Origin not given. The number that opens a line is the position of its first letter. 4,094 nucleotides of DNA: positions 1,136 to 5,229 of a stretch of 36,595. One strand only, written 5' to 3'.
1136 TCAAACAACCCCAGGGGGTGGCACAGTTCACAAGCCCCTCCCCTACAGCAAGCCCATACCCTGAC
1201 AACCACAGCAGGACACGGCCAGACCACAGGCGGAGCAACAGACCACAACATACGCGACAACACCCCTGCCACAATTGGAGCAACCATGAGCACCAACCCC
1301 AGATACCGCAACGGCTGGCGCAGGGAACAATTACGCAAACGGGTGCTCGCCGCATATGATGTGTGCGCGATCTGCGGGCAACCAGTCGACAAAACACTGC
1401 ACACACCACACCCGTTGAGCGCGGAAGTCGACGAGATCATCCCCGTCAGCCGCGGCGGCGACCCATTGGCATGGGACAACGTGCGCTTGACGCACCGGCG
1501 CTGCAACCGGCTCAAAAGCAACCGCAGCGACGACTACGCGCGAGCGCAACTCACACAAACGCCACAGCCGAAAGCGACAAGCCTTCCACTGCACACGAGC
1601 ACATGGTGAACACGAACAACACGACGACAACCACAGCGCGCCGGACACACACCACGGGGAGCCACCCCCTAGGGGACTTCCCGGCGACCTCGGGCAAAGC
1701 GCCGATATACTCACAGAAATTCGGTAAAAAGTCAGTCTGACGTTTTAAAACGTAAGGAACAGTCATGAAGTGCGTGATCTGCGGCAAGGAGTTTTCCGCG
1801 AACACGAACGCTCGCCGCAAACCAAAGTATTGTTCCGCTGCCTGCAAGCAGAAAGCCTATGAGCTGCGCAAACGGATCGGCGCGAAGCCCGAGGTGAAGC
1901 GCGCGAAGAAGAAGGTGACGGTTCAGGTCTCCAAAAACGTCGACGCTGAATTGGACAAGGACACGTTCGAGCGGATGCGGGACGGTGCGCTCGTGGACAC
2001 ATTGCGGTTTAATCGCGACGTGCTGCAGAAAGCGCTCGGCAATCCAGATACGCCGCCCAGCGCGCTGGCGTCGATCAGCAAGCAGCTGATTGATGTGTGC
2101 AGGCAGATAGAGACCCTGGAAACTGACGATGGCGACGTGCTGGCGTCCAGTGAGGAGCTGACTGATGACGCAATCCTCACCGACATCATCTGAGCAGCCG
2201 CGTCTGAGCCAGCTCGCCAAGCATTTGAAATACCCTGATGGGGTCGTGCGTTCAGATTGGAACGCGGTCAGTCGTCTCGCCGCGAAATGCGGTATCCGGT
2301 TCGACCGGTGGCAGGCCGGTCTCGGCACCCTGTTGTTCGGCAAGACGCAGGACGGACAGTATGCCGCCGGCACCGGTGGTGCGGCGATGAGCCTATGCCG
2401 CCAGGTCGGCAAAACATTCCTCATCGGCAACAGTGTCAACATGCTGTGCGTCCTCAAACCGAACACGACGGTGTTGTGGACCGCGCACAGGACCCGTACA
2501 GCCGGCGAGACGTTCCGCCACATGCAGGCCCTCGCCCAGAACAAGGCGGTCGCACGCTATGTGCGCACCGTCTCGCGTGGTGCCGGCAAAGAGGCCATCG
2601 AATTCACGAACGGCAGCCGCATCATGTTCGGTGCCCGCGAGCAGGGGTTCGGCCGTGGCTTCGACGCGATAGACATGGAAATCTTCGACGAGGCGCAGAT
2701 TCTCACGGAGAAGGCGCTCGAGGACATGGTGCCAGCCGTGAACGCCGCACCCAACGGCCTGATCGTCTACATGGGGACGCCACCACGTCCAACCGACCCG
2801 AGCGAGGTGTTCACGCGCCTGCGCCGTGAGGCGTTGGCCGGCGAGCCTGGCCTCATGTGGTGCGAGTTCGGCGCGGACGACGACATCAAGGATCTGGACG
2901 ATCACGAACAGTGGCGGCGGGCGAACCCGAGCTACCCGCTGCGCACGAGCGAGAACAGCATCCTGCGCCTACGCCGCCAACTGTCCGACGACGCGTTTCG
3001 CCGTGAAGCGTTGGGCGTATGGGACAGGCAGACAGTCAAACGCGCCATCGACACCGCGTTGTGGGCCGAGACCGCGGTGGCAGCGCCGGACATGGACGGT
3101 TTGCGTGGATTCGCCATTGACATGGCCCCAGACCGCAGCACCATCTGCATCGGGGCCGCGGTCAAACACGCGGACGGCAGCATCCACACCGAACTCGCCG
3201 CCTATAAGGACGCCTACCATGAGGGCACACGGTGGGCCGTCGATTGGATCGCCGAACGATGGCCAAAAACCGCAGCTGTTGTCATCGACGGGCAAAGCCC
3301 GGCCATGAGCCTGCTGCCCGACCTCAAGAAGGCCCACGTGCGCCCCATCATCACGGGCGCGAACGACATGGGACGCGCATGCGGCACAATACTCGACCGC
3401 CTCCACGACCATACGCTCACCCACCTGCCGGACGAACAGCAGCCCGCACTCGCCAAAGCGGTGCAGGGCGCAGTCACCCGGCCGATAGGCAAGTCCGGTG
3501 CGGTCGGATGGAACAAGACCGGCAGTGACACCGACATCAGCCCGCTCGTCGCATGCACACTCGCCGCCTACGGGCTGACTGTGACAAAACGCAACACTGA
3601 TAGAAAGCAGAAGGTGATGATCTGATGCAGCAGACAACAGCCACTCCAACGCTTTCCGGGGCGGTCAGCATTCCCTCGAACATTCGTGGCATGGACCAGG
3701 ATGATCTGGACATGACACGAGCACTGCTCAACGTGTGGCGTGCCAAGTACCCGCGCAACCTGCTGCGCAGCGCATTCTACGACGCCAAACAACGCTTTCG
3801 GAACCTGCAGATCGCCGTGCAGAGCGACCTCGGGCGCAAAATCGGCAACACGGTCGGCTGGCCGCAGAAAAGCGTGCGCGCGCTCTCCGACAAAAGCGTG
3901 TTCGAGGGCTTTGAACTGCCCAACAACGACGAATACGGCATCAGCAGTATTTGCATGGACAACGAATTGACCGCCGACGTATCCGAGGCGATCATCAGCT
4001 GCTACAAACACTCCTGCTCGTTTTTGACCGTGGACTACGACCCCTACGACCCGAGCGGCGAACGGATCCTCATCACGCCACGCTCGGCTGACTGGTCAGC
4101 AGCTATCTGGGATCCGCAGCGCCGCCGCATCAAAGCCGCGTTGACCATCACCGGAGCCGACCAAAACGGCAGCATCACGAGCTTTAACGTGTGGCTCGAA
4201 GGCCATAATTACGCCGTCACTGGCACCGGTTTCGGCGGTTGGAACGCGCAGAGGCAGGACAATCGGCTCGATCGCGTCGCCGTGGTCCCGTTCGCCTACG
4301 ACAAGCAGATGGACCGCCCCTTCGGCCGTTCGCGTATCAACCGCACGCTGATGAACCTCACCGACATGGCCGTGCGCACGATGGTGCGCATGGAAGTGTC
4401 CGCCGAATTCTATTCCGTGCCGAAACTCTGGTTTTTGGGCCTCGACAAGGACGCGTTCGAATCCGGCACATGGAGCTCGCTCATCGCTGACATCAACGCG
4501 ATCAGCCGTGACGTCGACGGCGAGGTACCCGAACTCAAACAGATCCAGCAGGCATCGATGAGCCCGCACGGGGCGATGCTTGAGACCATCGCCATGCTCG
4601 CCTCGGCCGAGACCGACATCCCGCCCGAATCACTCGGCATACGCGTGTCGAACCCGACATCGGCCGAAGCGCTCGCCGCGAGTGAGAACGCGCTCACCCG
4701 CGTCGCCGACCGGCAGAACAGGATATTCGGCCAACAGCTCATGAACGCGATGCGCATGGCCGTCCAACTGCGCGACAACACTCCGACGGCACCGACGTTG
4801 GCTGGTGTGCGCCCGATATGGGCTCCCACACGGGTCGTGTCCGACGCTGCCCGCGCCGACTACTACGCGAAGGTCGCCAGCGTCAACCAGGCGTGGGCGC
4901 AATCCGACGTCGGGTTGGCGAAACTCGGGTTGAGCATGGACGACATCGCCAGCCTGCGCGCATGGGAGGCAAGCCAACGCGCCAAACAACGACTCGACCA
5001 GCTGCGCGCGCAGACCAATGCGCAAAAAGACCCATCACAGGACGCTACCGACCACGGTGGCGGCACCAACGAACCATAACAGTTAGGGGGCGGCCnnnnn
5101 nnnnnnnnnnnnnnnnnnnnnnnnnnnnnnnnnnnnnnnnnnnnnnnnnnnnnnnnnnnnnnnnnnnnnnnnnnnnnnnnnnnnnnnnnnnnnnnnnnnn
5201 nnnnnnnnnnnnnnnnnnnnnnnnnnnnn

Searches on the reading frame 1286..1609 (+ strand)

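Call 38: search_protein_families(library=pfam, proteins=[window:1286-1609:+], max_evalue=0.05)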
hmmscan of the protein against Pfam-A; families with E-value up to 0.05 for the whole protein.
window:1286-1609:+ (107 aa): 3 families
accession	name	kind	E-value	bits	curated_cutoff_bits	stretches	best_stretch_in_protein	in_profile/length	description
PF01844.29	HNH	-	5.6e-09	36.5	21.4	1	27-80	1-47/47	HNH endonuclease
PF14279.12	HNH_5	-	3.5e-05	24.1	27.5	1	27-89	1-55/56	HNH endonuclease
PF13395.12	HNH_4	-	0.0011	19.4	22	1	45-80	17-51/54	HNH endonuclease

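Call 39: search_protein_families(library=phrogs, proteins=[window:1286-1609:+], max_evalue=0.01)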
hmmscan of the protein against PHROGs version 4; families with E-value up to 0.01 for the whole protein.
window:1286-1609:+ (107 aa): 21 families
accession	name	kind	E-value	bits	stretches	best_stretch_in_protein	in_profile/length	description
phrog_338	-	DNA, RNA and nucleotide metabolism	6e-29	102.5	1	4-84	185-266/340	HNH endonuclease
phrog_12400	-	DNA, RNA and nucleotide metabolism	1.8e-10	42.1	1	24-86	29-93/157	HNH endonuclease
phrog_1035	-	DNA, RNA and nucleotide metabolism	1.9e-10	42.1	1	21-87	155-220/271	endonuclease VII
phrog_17283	-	DNA, RNA and nucleotide metabolism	4.9e-10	40.6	1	39-80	2-43/71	HNH endonuclease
phrog_1271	-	DNA, RNA and nucleotide metabolism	8.3e-10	39.6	1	8-87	251-325/361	HNH endonuclease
phrog_8660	-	DNA, RNA and nucleotide metabolism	3.6e-09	38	1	24-87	124-186/196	HNH endonuclease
phrog_589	-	DNA, RNA and nucleotide metabolism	6.2e-09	36.9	1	6-91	72-152/179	HNH endonuclease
phrog_5718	-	DNA, RNA and nucleotide metabolism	2.1e-08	34.6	1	14-94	117-190/394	HNH endonuclease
phrog_144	-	DNA, RNA and nucleotide metabolism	2.6e-08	34.7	1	8-94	69-147/175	HNH endonuclease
phrog_7785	-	DNA, RNA and nucleotide metabolism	5.8e-07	30.6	1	14-85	63-119/147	HNH endonuclease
phrog_1808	-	DNA, RNA and nucleotide metabolism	2.6e-06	28.9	1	12-99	20-106/118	HNH endonuclease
phrog_333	-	DNA, RNA and nucleotide metabolism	1.1e-05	26.6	1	6-91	16-92/138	HNH endonuclease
phrog_6050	-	DNA, RNA and nucleotide metabolism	1.5e-05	25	1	25-82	312-362/402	HNH endonuclease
phrog_9508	-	DNA, RNA and nucleotide metabolism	2.8e-05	25.1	1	24-80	20-74/171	HNH endonuclease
phrog_4581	-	head and packaging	2.8e-05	24.7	1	9-81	51-112/395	terminase small subunit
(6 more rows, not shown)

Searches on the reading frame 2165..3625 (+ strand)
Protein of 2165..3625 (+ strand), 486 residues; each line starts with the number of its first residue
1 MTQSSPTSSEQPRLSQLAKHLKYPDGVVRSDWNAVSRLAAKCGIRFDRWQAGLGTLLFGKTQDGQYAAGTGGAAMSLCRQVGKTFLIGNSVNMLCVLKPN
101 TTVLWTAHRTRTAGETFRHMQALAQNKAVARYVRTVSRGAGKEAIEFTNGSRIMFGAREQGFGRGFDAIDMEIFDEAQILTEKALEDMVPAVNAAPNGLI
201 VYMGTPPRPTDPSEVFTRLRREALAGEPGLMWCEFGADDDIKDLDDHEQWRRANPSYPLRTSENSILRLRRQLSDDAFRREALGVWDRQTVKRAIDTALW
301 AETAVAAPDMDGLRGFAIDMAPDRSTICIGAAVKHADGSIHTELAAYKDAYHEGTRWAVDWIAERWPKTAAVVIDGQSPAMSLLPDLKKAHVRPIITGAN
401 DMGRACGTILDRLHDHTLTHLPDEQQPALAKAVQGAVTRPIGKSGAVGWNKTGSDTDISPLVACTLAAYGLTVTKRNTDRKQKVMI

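Call 29: search_dna_similar(query=window:2165-3625:+, collection=phages, mode=protein, max_rows=12)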
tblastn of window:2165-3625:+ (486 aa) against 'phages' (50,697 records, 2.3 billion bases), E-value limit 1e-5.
Records with a match: 1831; places in all: 1832; records where one place covers at least 80% of the query: 1528.
Best place of each record, by identity: <60% 1831.
By first word of the organism name: Mycobacterium 913; Gordonia 254; Propionibacterium 202; Arthrobacter 165; Microbacterium 94; Streptococcus 74; Cutibacterium 44; Rhodococcus 15; Corynebacterium 15; Lactococcus 13; and 14 more.
By host as written in the record: Mycobacterium smegmatis mc2 155 586; Gordonia terrae 3612 211; Mycobacterium smegmatis mc#155 133; Arthrobacter sp. ATCC 21022 104; Propionibacterium acnes 98; Microbacterium foliorum NRRL B-24224 53; Cutibacterium acnes 48; Mycobacterium smegmatis mc2155 47; and 212 more.
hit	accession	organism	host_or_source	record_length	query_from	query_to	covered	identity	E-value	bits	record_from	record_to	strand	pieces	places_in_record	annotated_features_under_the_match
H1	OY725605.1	Siphoviridae sp. ctl617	-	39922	14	484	97%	55.5%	1e-159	506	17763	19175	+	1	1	terminase large subunit | hypothetical protein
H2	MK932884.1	Bifidobacterium phage PMBT6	Bifidobacterium thermophilum MBT94004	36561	13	486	98%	53.6%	2e-158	503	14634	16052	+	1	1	terminase | hypothetical protein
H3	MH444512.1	Bifidobacterium phage PMBT6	Bifidobacterium thermophilum 94004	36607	13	486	98%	53.6%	2e-158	503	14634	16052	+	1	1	terminase | hypothetical protein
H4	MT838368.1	Bacteriophage sp.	human fecal samples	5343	4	486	99%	51.7%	6e-155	487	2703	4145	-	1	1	record has no annotation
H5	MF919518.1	Mycobacterium phage LilPharaoh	Mycobacterium smegmatis mc2 155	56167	1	477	98%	47.7%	4e-111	367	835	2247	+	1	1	terminase | hypothetical protein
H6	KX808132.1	Mycobacterium phage Amelie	Mycobacterium smegmatic mc2 155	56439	1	477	98%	47.7%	4e-111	367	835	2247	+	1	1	terminase | hypothetical protein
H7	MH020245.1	Mycobacterium phage SgtBeansprout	Mycobacterium smegmatis mc2 155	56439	1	477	98%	47.7%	4e-111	367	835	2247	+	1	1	4: terminase | 3: hypothetical protein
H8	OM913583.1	Mycobacterium phage Nutello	Mycobacterium smegmatis mc#155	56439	1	477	98%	47.7%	4e-111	367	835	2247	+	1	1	4: terminase | 3: hypothetical protein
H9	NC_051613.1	Mycobacterium phage Amelie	Mycobacterium smegmatic mc2 155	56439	1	477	98%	47.7%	4e-111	367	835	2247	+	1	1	terminase | terminase small subunit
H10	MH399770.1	Mycobacterium phage Biglebops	Mycobacterium smegmatis mc2 155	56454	1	477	98%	47.7%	4e-111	367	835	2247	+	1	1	4: terminase | 3: hypothetical protein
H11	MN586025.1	Mycobacterium phage Mdavu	Mycobacterium smegmatis mc#155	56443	1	477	98%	47.7%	5e-111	367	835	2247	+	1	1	4: terminase | 3: hypothetical protein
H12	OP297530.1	Mycobacterium phage Nikao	Mycobacterium smegmatis mc2 155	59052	1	477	98%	47.7%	5e-111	367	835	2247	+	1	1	4: terminase large subunit | 3: terminase small subunit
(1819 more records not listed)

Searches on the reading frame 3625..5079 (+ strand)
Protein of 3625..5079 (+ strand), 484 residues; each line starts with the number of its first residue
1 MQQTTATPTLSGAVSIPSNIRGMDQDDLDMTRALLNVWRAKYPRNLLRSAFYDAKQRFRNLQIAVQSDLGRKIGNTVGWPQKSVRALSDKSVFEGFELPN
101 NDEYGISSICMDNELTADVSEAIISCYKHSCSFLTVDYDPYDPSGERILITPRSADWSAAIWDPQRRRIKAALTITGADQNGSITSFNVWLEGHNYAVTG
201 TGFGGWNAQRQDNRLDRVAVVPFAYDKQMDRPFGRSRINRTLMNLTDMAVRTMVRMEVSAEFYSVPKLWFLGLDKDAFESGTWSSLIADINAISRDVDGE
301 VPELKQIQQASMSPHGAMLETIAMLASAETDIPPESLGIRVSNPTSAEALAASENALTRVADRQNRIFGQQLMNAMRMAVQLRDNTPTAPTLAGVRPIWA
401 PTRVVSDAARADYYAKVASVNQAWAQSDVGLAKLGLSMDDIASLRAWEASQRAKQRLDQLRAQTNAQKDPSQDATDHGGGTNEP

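Call 58: search_protein_families(library=pfam, proteins=[window:3625-5079:+], max_evalue=0.001)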
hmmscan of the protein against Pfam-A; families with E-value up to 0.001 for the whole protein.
window:3625-5079:+ (484 aa): 1 family
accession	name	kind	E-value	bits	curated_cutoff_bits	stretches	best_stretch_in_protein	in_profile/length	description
PF05133.19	SPP1_portal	-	1.3e-13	51.1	25.5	1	106-417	77-380/416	Phage portal protein, SPP1 Gp6-like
